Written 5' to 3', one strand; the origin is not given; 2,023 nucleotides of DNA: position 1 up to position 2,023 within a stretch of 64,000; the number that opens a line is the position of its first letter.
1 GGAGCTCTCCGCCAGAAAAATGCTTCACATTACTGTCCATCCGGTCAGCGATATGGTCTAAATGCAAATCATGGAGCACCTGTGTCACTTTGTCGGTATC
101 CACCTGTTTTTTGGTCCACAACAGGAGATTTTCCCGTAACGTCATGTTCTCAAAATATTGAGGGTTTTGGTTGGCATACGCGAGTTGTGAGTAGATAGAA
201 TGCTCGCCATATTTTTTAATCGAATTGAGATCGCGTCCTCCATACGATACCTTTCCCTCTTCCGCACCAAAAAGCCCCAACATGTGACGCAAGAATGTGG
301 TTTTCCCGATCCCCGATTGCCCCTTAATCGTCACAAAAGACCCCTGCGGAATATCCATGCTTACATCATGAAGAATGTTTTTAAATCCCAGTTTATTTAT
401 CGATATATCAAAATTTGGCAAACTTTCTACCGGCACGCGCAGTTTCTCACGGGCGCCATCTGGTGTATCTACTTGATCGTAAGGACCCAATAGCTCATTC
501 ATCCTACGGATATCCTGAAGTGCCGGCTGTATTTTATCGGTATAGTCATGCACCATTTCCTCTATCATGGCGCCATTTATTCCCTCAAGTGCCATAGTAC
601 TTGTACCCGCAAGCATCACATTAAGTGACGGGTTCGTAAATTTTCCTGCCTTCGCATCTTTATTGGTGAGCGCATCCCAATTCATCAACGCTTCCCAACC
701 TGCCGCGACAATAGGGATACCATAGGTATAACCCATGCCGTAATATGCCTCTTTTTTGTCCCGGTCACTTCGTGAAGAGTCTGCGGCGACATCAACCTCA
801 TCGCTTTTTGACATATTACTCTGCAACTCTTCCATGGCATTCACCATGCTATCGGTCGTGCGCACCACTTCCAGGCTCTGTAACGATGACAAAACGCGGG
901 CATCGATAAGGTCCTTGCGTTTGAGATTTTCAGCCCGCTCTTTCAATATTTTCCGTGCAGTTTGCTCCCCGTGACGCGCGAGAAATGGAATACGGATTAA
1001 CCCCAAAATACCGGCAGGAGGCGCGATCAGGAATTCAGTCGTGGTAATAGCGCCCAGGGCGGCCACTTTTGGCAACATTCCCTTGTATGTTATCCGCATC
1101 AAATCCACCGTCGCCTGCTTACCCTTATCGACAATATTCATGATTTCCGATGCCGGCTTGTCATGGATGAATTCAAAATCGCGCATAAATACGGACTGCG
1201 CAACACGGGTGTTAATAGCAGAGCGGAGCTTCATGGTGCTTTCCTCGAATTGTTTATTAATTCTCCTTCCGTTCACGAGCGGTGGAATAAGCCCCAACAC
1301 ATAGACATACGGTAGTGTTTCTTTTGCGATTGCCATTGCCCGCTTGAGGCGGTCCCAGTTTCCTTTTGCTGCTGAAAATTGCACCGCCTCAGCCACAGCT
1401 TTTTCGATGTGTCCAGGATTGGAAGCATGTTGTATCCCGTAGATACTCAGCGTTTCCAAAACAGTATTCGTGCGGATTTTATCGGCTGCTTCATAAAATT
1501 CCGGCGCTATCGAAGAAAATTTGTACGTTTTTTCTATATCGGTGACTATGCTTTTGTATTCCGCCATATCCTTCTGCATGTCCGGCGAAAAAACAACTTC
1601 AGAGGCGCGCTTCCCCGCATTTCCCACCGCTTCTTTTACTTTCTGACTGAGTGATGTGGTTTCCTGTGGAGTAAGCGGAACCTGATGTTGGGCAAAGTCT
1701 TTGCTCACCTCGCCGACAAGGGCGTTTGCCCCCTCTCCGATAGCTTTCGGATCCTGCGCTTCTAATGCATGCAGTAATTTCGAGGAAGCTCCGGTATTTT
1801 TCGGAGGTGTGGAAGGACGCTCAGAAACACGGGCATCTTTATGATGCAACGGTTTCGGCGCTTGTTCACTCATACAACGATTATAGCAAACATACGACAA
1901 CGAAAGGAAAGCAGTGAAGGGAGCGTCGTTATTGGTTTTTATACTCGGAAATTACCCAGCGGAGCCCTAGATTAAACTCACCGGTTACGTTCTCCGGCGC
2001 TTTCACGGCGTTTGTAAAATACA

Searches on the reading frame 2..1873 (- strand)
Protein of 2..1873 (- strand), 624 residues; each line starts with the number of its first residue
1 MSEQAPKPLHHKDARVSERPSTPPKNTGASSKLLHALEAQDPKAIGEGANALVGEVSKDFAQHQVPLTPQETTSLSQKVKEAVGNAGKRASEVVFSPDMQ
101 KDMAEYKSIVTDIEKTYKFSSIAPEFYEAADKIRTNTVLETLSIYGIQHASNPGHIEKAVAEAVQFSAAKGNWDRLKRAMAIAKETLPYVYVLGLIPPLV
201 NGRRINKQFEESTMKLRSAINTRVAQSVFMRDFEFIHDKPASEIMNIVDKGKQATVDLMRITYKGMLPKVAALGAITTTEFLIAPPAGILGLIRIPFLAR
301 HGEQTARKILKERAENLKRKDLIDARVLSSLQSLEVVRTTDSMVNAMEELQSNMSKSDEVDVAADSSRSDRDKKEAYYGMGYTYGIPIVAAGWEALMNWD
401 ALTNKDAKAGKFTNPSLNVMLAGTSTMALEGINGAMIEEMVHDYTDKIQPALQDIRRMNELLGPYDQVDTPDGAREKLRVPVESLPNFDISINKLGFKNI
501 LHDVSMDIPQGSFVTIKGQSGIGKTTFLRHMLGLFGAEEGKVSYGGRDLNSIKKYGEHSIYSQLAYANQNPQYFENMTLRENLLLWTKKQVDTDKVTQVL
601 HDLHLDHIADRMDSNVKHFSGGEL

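Call 8: search_protein_families(library=pfam, proteins=[window:2-1873:-], max_evalue=1)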
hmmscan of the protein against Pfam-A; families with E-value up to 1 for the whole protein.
window:2-1873:- (624 aa): 10 families
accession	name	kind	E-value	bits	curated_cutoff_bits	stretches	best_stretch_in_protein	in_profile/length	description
PF00005.33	ABC_tran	-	5.6e-19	69.5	25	1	501-623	1-113/137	ABC transporter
PF13191.12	AAA_16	-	0.001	20.1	32.6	1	508-564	23-82/167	AAA ATPase domain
PF20720.3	nSTAND3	-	0.018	15.2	27.2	1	512-555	18-60/155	Novel STAND NTPase 3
PF02367.23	TsaE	-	0.022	15.2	26.6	1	505-542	15-51/128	Threonylcarbamoyl adenosine biosynthesis protein TsaE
PF00775.27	Dioxygenase_C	-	0.023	14.6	27.3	1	102-160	71-125/182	Dioxygenase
PF13401.12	AAA_22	-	0.03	15.1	27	1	511-546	5-33/130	AAA domain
PF05729.18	NACHT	-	0.034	14.4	26.7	1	514-532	3-21/167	NACHT domain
PF03193.22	RsgA_GTPase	-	0.061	13.6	30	1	510-543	105-138/174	RsgA GTPase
PF00485.24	PRK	-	0.1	12.8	22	0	514-541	2-29/196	Phosphoribulokinase / Uridine kinase family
PF07475.17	Hpr_kinase_C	-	0.12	12.4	33.3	0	495-526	3-33/171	HPr Serine kinase C-terminal domain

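Call 9: search_protein_families(library=ncbifam, proteins=[window:2-1873:-], max_evalue=1)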
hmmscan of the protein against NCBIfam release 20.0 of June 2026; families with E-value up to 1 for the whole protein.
window:2-1873:- (624 aa): 172 families (the best 25 are shown)
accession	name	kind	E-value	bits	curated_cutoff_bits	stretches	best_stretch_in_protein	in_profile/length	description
TIGR02857.1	CydD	equivalog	6.1e-18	65.1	435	1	484-613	321-445/529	thiol reductant ABC exporter subunit CydD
TIGR02868.1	CydC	equivalog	1.1e-17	63.8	329.05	1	445-617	294-470/530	thiol reductant ABC exporter subunit CydC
TIGR01193.1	bacteriocin_ABC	subfamily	9.1e-17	60.8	523.85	1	448-602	434-587/708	peptide cleavage/export ABC transporter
NF050039.1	sacti_exp_GggC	equivalog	1.7e-16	60.6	750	1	490-623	317-445/511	streptosactin export ABC transporter GggC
NF007601.2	PRK10247.1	equivalog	3.2e-16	59.4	292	1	497-623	13-136/204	iron efflux ABC transporter ATP-binding subunit FetA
TIGR03608.1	L_ocin_972_ABC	subfamily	9.2e-16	57.9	254.85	1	494-623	7-139/206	putative bacteriocin export ABC transporter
TIGR03410.1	urea_trans_UrtE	equivalog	1.6e-15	57.2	285.8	1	497-603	12-117/230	urea ABC transporter ATP-binding subunit UrtE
TIGR01189.1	ccmA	equivalog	5.2e-15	55.6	131.6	1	497-612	12-124/198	heme ABC exporter ATP-binding protein CcmA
NF010061.0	PRK13538.1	equivalog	2e-14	53.6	195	1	498-622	18-137/211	cytochrome c biogenesis heme-transporting ATPase CcmA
TIGR04406.1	LPS_export_lptB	equivalog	2.9e-13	49.7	240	1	496-623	12-140/239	LPS export ABC transporter ATP-binding protein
TIGR02673.1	FtsE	equivalog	6.1e-13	48.9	264.85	1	498-623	15-142/214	cell division ATP-binding protein FtsE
TIGR03375.1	type_I_sec_LssB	subfamily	7.1e-13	47.7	693.1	1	499-608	481-585/696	type I secretion system permease/ATPase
NF008105.0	PRK10851.1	equivalog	9.2e-13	47.6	502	1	495-616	12-137/362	sulfate/thiosulfate ABC transporter ATP-binding protein CysA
NF008364.0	PRK11160.1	equivalog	1.2e-12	47.3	630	1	497-619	352-469/575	heme ABC transporter ATP-binding protein/permease CydC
TIGR03797.1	NHLM_micro_ABC2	equivalog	4.1e-12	45.4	709.4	1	498-573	466-538/686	NHLP bacteriocin export ABC transporter permease/ATPase subunit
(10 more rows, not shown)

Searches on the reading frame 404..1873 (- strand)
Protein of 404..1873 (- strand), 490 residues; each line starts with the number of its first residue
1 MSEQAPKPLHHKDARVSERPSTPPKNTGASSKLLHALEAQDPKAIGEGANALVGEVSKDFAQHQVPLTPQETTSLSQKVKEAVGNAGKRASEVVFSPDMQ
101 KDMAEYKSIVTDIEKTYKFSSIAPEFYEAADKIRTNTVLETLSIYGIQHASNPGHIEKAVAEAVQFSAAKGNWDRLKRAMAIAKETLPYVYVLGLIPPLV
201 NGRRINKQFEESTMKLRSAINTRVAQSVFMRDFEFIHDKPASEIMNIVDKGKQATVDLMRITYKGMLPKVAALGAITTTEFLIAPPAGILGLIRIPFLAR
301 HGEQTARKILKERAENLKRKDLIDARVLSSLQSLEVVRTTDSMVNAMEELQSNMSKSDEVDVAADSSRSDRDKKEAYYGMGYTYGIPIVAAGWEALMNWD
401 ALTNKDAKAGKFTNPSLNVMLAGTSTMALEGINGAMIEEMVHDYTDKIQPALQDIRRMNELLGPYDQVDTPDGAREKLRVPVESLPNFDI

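Call 57: find_homologous_proteins(query=window:404-1873:-, max_evalue=0.001)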
Query window:404-1873:- (490 aa): 31 proteins with E <= 0.001 among 8000 candidates.
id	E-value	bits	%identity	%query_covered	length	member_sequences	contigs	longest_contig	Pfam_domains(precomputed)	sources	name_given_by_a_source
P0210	0.0e+0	1017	94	100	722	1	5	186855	PF00005.34,PF13304.13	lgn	-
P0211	5.7e-288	973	90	100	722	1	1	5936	PF00005.34,PF13304.13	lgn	-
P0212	1.7e-287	972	90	100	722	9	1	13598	PF00005.34,PF13304.13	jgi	-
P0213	1.9e-236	803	76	100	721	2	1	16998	PF00005.34,PF13304.13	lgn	-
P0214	6.9e-232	788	75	100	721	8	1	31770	PF00005.34,PF13304.13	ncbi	-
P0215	8.6e-205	699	66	100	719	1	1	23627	PF00005.34,PF13304.13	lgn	-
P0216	1.2e-153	530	54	97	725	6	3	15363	PF00005.34,PF13304.13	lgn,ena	-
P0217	1.0e-147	511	53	94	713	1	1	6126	PF00005.34,PF13304.13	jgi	jgi:ABC-type transport system involved in cytochrome bd biosynthesis fused ATPase/permease subunit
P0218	6.3e-139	482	51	94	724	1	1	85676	PF00005.34,PF13304.13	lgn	-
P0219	8.5e-120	419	45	94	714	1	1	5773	PF00005.34,PF13304.13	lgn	-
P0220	4.3e-117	410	43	95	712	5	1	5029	PF00005.34,PF13304.13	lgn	-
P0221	1.0e-75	274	61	44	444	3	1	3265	PF00005.34,PF13304.13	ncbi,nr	ncbi:MAG TPA: ATP-binding cassette domain-containing protein, partial [Patescibacteria group bacteri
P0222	7.9e-67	244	34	99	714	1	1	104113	PF00005.34,PF13304.13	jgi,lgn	-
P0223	2.8e-66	243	32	95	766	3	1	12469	PF00005.34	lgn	-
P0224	3.2e-64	236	31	95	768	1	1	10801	PF00005.34,PF13304.13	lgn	-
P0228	4.2e-60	222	33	100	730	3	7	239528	PF00005.34,PF13304.13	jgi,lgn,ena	jgi:ABC-type multidrug transport system fused ATPase/permease subunit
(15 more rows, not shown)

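Call 64: find_encoding_contigs(protein=P0228, flank=10000, max_places=2)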
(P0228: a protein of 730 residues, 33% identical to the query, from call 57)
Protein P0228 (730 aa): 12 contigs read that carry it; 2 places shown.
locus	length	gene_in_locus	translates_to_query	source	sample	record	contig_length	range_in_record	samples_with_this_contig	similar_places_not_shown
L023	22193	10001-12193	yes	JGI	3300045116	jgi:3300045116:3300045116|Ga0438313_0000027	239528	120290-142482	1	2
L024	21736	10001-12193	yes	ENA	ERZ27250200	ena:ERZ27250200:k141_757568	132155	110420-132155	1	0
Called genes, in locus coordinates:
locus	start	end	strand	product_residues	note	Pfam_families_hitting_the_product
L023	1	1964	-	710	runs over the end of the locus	PF00403:HMA, PF00122:E1-E2_ATPase, PF00702:Hydrolase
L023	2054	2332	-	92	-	PF02583:Trns_repr_metal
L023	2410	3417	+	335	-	PF13386:DsbD_2, PF13473:Cupredoxin_1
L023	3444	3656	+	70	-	PF00403:HMA (weak)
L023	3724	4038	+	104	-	PF00085:Thioredoxin, PF08534:Redoxin (faint), PF13098:Thioredoxin_2 (weak), PF13905:Thioredoxin_8 (faint)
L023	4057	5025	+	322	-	PF00890:FAD_binding_2 (weak), PF01134:GIDA (faint), PF01266:DAO (faint), PF01946:Thi4 (faint), PF03486:HI0933_like (faint), PF07992:Pyr_redox_2, PF13738:Pyr_redox_3, PF00070:Pyr_redox, +1 more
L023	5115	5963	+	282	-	PF00175:NAD_binding_1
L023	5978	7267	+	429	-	PF02812:ELFV_dehydrog_N, PF00208:ELFV_dehydrog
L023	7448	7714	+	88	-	-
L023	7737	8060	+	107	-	-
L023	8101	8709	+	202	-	-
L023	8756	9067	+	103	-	-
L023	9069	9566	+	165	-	-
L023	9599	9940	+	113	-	-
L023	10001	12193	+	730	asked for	PF00005:ABC_tran, PF13304:AAA_21 (faint)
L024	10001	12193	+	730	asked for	PF00005:ABC_tran, PF13304:AAA_21 (faint)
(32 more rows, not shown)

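Call 65: find_encoding_contigs(protein=P0222, flank=10000, max_places=2)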
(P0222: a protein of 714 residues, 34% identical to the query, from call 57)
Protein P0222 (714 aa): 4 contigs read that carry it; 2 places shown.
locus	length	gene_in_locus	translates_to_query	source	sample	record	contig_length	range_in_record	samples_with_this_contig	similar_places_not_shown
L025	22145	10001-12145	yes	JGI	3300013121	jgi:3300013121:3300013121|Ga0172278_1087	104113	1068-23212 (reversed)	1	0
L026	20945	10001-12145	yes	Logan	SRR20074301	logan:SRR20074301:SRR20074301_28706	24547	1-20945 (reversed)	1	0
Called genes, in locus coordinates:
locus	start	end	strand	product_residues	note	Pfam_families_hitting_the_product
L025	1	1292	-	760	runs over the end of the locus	PF00403:HMA, PF00122:E1-E2_ATPase, PF00702:Hydrolase, PF08282:Hydrolase_3 (faint)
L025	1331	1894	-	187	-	PF13628:DUF4142 (faint), PF03713:DUF305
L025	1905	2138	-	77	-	PF02583:Trns_repr_metal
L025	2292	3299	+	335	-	PF13386:DsbD_2, PF13473:Cupredoxin_1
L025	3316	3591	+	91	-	PF00403:HMA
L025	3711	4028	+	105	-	PF00085:Thioredoxin, PF08534:Redoxin (weak), PF13098:Thioredoxin_2 (weak), PF13728:TraF (weak), PF13905:Thioredoxin_8 (faint), PF13192:Thioredoxin_3 (faint)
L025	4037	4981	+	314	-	PF00890:FAD_binding_2 (faint), PF01266:DAO (faint), PF03486:HI0933_like (faint), PF07992:Pyr_redox_2, PF13738:Pyr_redox_3, PF00070:Pyr_redox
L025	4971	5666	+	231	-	PF00175:NAD_binding_1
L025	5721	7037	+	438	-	PF02812:ELFV_dehydrog_N, PF00208:ELFV_dehydrog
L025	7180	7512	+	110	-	-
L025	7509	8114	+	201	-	-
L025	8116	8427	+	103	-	-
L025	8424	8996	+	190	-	-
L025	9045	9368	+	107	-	-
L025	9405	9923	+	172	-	-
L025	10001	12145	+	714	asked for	PF00005:ABC_tran, PF13304:AAA_21 (weak)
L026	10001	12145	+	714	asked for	PF00005:ABC_tran, PF13304:AAA_21 (weak)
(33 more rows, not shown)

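Call 89: search_solved_structures(query=A6, max_evalue=1)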
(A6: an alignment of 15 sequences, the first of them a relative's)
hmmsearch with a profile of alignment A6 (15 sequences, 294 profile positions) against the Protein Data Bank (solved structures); distinct sequences matched with E-value up to 1: 3.
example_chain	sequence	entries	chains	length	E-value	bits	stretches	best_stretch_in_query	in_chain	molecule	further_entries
1r8i_A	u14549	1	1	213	0.089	15.3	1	29-99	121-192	TraC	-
9i3t_A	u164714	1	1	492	0.19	14.2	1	19-102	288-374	Medium-wave-sensitive opsin 1,Soluble cytochrome b562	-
4ifa_A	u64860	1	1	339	0.76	12.3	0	11-99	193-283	Extracellular protein containing a SCP domain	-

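Call 90: search_solved_structures(query=A7, max_evalue=1)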
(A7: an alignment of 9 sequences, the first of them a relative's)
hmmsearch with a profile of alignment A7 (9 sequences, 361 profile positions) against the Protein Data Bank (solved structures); distinct sequences matched with E-value up to 1: 1.
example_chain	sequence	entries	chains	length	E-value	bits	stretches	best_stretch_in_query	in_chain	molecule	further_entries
6cfz_A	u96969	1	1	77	0.22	14.3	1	48-116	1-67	Ask1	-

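Call 91: search_solved_structures(query=A8, max_evalue=1)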
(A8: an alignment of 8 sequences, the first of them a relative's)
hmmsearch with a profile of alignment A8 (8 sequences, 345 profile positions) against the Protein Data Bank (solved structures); distinct sequences matched with E-value up to 1: 2.
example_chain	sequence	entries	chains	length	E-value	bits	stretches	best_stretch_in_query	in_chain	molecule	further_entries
1g59_A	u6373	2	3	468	0.9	11.9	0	275-309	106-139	GLUTAMYL-TRNA SYNTHETASE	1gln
1j09_A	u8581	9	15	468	0.9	11.9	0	275-309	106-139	Glutamyl-tRNA synthetase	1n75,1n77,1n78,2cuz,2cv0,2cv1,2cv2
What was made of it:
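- Tried and rejected: The three downstream large families gave nothing (calls 89-91).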
